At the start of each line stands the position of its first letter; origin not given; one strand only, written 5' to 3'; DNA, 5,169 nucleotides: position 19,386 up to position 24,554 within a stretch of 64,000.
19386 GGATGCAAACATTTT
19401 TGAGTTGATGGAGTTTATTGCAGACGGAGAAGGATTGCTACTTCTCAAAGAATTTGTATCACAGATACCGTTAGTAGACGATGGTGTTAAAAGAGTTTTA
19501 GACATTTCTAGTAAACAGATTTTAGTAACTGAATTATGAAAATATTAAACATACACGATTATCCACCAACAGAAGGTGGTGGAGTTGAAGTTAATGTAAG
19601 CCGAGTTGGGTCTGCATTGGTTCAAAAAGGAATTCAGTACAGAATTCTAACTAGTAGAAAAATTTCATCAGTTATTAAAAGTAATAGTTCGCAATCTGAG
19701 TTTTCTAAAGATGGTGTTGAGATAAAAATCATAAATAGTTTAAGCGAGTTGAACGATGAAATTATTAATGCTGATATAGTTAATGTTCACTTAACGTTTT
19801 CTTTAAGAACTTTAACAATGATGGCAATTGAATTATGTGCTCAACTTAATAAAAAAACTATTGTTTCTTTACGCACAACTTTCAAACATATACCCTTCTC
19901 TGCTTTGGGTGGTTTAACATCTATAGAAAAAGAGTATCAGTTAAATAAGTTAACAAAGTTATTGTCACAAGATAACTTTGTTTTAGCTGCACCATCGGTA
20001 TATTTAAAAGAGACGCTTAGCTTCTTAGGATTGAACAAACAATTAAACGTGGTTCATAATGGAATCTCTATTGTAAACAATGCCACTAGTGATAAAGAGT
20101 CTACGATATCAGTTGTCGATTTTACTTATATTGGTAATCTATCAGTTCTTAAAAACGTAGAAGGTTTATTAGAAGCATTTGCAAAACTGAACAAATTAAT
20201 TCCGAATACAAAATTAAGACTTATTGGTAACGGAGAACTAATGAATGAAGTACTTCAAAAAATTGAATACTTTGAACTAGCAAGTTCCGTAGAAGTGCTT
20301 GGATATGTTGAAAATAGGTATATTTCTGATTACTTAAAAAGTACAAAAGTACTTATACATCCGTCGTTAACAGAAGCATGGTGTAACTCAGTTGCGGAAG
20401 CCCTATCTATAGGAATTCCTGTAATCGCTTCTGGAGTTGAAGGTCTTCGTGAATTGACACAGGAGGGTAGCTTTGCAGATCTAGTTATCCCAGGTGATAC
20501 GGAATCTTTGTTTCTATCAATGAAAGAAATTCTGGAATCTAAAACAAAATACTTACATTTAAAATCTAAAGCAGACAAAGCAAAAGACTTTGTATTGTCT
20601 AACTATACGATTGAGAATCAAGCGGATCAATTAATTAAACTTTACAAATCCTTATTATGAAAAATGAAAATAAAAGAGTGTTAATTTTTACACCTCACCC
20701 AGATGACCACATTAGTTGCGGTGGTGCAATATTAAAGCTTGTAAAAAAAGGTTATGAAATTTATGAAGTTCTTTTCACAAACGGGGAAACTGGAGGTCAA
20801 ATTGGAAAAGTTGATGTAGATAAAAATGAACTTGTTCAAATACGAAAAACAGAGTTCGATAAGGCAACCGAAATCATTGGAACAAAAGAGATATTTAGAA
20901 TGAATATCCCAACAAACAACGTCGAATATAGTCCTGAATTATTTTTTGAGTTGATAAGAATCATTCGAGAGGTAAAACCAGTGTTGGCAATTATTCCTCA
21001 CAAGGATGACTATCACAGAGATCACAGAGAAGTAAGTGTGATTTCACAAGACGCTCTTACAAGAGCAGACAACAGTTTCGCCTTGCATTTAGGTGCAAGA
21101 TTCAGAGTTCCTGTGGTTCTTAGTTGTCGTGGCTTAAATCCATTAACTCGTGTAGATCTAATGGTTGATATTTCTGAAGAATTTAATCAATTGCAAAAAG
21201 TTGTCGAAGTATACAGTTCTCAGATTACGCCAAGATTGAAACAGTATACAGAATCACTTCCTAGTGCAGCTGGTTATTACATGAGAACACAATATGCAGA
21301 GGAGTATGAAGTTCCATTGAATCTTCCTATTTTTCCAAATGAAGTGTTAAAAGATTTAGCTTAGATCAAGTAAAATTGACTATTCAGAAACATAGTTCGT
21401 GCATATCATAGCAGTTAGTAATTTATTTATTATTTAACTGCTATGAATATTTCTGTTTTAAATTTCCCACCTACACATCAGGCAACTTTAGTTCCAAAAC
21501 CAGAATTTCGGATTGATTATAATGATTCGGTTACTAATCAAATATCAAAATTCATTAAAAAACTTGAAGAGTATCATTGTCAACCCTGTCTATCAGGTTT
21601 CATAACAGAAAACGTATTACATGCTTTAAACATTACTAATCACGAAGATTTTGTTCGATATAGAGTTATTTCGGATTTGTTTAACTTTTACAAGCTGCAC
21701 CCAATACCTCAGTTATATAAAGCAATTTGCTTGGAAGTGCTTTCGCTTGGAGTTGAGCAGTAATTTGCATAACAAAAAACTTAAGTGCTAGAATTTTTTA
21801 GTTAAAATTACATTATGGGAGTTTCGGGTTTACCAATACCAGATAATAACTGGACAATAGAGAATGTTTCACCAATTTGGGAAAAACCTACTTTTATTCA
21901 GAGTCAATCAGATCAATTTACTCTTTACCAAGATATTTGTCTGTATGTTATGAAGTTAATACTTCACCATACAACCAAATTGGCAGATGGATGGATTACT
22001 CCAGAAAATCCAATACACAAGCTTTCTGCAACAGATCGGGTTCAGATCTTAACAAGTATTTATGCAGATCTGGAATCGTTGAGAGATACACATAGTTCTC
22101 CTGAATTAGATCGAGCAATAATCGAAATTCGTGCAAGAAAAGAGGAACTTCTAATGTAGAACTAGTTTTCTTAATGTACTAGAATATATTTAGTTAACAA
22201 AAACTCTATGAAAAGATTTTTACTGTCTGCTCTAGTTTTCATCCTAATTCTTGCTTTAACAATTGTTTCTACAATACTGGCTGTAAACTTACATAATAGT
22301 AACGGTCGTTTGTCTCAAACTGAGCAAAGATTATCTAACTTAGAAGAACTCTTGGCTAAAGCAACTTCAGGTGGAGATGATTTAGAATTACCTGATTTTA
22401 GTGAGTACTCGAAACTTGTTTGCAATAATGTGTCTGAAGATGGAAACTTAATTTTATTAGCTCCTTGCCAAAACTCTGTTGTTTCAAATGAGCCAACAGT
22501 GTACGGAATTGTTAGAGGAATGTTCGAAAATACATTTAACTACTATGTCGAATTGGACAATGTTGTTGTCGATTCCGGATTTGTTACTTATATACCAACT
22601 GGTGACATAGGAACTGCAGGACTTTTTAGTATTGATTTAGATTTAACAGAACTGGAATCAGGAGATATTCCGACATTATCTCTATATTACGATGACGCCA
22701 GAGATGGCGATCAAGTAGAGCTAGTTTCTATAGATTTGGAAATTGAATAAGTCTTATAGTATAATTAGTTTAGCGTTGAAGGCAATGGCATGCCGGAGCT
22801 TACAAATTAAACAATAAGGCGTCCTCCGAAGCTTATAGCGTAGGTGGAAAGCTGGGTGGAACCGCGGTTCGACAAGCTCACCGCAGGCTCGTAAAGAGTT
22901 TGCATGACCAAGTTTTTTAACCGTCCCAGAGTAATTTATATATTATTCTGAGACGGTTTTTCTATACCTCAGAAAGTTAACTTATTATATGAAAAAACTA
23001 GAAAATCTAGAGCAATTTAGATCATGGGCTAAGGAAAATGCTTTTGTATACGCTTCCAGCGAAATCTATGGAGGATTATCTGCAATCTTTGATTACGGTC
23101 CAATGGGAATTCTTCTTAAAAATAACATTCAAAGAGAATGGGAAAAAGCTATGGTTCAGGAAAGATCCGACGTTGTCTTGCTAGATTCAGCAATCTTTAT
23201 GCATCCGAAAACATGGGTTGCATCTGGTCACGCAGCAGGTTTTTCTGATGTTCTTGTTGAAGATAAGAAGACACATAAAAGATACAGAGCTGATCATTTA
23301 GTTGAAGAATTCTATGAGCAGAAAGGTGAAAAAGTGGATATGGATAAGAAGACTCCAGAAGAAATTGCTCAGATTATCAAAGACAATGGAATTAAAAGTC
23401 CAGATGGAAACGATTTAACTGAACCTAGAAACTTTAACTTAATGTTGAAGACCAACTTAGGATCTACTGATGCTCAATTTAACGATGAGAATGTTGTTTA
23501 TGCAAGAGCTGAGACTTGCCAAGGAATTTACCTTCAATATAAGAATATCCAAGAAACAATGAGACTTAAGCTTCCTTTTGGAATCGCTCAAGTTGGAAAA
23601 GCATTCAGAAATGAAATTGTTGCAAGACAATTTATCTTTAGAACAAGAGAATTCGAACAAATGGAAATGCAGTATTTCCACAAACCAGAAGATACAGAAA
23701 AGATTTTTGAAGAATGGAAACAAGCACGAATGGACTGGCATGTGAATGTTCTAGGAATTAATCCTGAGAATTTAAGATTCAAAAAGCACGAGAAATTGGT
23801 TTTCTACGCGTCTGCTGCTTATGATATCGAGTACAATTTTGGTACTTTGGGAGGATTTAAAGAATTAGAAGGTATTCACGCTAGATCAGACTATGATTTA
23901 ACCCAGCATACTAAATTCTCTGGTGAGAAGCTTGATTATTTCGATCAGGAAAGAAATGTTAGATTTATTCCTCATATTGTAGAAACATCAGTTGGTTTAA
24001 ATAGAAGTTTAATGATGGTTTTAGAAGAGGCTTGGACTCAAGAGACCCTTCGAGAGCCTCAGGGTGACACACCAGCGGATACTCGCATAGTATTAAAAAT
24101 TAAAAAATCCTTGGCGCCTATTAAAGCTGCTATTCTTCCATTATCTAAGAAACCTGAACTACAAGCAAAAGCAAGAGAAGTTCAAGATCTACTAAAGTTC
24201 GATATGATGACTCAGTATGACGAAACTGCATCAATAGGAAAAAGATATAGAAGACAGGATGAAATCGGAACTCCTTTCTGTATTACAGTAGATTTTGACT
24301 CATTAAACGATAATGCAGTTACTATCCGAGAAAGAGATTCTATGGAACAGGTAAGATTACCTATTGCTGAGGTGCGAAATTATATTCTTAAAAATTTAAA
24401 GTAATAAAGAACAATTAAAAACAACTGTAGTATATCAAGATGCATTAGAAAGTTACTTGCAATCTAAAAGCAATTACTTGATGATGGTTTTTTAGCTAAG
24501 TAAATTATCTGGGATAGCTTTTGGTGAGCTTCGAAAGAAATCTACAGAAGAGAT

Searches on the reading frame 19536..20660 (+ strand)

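Call 17: search_protein_families(library=pfam, proteins=[window:19536-20660:+], max_evalue=0.001)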
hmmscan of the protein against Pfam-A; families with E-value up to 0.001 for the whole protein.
window:19536-20660:+ (374 aa): 5 families
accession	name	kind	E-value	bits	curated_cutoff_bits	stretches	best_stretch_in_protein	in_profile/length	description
PF00534.26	Glycos_transf_1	-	7.4e-27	94.4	26.4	1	196-348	18-171/172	Glycosyl transferases group 1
PF13692.12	Glyco_trans_1_4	-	7.4e-24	85.1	27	1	196-334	4-141/142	Glycosyl transferases group 1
PF13524.12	Glyco_trans_1_2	-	1.5e-05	25.4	25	1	216-367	7-143/144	Glycosyl transferase-like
PF20706.3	GT4-conflict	-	1.5e-05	24.6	26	1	195-311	199-323/385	Family 4 Glycosyltransferase in conflict systems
PF13439.12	Glyco_transf_4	-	4.3e-05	24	28.5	1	15-178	2-167/170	Glycosyltransferase Family 4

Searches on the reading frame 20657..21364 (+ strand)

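Call 17: search_protein_families(library=pfam, proteins=[window:20657-21364:+], max_evalue=0.001)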
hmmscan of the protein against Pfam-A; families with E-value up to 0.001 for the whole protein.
window:20657-21364:+ (235 aa): 1 family
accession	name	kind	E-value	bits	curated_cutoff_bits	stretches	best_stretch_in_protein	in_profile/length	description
PF02585.22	PIG-L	-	2.4e-24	86.7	28.2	1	9-133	1-128/129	GlcNAc-PI de-N-acetylase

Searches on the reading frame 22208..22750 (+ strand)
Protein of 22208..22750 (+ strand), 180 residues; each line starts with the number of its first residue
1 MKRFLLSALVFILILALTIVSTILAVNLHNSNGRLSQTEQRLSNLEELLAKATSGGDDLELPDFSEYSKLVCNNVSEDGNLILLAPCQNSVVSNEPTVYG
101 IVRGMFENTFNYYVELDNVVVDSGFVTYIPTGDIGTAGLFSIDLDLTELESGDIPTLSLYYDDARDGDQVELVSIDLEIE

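Call 17: search_protein_families(library=pfam, proteins=[window:22208-22750:+], max_evalue=0.001)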
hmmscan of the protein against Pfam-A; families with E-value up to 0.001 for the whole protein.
window:22208-22750:+ (180 aa): 1 family
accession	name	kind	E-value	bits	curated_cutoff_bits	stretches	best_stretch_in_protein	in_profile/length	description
PF10648.15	Gmad2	-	1.3e-05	25.9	25.7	1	84-167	5-85/86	Immunoglobulin-like domain of bacterial spore germination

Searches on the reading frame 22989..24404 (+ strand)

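Call 17: search_protein_families(library=pfam, proteins=[window:22989-24404:+], max_evalue=0.001)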
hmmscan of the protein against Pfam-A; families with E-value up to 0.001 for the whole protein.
window:22989-24404:+ (471 aa): 2 families
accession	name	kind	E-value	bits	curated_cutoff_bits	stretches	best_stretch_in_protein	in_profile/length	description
PF03129.25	HGTP_anticodon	-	6.6e-21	74.7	21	1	379-468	1-93/94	Anticodon binding domain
PF00587.30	tRNA-synt_2b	-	2.9e-13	50.7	29.3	1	166-347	5-178/179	tRNA synthetase class II core domain (G, H, P, S and T)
